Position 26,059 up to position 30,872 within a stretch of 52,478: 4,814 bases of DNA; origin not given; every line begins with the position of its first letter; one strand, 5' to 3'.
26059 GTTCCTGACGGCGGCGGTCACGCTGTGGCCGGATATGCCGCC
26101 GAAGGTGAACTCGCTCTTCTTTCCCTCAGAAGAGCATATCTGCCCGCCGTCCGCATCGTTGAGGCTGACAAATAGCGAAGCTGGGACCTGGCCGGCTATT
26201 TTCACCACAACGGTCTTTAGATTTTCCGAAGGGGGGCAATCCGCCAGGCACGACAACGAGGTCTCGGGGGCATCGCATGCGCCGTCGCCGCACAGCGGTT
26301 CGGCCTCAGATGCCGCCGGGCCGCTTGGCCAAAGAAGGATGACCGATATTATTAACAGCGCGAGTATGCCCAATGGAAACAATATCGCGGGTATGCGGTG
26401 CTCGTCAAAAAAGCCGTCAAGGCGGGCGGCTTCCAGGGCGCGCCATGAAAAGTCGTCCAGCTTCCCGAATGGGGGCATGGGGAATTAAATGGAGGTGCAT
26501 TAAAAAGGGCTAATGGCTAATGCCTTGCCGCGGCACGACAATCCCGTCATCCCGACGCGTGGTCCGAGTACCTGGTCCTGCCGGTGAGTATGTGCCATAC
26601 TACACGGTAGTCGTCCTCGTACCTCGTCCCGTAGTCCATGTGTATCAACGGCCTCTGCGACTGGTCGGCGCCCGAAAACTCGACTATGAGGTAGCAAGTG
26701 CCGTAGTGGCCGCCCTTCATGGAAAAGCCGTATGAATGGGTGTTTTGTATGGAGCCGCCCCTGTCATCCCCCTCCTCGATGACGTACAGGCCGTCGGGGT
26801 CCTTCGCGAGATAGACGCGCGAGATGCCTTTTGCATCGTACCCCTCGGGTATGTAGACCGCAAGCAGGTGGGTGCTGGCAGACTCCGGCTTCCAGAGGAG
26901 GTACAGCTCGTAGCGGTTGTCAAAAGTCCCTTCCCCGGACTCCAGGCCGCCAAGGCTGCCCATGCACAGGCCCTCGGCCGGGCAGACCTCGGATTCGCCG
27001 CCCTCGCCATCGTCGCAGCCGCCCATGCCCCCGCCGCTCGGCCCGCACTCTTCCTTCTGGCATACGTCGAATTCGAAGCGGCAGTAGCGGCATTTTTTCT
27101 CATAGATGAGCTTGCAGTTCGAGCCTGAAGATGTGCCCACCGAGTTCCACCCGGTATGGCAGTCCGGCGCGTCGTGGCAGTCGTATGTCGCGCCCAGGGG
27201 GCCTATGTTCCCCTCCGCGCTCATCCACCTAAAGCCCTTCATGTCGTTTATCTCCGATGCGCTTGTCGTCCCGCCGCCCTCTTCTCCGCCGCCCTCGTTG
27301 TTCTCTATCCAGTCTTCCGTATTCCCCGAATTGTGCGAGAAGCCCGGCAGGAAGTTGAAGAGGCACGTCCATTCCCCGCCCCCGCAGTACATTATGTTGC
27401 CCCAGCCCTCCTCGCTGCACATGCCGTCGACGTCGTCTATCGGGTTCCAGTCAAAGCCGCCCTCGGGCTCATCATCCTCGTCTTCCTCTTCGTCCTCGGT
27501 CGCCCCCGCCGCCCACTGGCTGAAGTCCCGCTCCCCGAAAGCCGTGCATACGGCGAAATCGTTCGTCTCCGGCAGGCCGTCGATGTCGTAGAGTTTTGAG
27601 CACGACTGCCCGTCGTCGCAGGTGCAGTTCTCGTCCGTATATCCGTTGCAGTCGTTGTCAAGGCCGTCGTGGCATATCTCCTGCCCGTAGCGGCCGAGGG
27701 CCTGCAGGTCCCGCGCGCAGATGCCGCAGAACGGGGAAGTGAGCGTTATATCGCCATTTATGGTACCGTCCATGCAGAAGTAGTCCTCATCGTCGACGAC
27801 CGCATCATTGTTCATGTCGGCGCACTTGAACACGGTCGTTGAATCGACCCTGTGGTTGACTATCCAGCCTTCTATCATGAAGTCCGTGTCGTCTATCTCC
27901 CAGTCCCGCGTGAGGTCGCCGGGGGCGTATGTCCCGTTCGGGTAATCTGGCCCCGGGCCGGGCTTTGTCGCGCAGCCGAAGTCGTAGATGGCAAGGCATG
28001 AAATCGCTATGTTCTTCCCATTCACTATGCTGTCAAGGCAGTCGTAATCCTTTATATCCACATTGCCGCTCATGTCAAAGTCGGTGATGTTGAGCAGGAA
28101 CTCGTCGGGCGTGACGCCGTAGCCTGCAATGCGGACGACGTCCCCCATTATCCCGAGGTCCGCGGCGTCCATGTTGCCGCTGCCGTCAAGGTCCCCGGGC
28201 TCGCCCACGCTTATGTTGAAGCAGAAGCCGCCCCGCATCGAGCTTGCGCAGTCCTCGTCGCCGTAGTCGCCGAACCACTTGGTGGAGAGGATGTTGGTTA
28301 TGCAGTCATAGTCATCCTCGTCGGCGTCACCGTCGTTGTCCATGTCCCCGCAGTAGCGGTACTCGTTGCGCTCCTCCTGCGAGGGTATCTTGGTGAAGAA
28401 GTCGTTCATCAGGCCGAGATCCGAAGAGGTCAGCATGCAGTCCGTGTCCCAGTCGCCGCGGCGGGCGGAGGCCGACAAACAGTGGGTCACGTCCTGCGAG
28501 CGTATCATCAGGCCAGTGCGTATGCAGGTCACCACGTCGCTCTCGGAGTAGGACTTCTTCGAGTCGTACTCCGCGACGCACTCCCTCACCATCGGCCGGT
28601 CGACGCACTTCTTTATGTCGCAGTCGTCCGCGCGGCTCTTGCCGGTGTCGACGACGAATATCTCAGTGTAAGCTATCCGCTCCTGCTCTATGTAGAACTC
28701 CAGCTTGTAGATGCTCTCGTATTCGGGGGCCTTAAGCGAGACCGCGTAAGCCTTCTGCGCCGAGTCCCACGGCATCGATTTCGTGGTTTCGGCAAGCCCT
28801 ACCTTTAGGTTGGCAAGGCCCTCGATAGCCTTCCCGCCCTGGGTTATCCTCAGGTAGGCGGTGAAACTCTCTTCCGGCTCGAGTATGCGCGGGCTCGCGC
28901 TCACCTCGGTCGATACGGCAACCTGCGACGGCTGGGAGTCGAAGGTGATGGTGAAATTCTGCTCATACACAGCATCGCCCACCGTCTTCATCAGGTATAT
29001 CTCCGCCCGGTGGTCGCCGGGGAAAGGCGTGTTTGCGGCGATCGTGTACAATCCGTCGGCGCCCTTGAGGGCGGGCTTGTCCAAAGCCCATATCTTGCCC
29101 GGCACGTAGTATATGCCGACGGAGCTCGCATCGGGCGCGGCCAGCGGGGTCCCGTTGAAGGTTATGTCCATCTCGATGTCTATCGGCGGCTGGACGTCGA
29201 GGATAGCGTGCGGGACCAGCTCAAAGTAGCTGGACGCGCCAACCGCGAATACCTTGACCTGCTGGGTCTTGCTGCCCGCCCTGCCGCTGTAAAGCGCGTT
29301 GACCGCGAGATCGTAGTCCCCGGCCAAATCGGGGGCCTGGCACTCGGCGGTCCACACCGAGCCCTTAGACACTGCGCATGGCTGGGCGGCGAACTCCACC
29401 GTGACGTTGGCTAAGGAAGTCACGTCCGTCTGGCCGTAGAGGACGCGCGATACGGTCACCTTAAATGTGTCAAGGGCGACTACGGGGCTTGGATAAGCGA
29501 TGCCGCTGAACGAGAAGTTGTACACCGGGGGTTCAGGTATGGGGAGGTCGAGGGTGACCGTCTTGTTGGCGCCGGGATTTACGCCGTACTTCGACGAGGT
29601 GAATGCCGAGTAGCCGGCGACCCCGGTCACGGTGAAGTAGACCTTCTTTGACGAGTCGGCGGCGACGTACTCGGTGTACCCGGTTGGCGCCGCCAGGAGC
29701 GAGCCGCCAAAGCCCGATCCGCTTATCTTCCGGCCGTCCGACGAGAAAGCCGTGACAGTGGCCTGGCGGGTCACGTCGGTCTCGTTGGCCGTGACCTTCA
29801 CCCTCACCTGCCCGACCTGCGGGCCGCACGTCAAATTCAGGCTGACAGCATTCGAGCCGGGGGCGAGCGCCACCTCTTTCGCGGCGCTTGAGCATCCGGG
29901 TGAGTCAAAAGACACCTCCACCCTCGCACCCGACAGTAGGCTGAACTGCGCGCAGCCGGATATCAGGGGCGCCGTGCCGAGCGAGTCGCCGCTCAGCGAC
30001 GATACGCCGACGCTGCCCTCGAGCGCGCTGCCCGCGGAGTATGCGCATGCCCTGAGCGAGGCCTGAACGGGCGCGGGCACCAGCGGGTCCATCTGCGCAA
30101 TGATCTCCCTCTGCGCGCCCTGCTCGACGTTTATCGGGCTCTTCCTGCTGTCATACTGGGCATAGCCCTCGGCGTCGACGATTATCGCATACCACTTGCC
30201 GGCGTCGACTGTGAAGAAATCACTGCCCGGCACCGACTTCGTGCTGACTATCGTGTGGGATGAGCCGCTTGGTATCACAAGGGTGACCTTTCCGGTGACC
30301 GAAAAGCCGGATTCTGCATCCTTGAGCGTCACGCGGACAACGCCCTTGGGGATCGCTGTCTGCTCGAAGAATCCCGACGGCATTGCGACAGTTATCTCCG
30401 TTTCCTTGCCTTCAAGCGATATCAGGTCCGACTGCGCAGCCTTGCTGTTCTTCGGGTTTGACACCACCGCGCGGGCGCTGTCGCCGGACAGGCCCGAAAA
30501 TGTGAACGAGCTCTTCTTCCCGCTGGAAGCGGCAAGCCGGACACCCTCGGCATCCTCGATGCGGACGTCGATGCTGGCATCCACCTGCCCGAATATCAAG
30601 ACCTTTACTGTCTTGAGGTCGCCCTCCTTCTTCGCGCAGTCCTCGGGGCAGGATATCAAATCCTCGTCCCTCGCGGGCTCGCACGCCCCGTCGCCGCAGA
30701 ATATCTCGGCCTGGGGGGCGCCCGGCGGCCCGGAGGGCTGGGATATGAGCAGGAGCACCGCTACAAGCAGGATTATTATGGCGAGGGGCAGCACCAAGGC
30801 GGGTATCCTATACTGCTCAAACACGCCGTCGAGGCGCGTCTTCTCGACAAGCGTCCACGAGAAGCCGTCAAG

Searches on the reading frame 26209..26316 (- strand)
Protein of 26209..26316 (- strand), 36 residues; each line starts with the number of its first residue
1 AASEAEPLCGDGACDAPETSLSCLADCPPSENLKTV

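Call 24: search_protein_families(library=pfam, proteins=[window:26209-26316:-], max_evalue=10)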
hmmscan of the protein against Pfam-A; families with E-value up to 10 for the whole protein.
seq(36 aa): 0 families

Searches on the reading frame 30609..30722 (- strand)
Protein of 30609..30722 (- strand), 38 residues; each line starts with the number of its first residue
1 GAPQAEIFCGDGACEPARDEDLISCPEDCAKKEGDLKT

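Call 24: search_protein_families(library=pfam, proteins=[window:30609-30722:-], max_evalue=10)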
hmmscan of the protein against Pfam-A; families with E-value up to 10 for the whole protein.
seq(38 aa): 1 family
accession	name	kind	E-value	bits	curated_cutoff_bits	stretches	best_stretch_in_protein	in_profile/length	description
PF22540.1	RET_CRD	-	0.012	16.4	26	1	8-33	47-72/103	RET, Cysteine Rich Domain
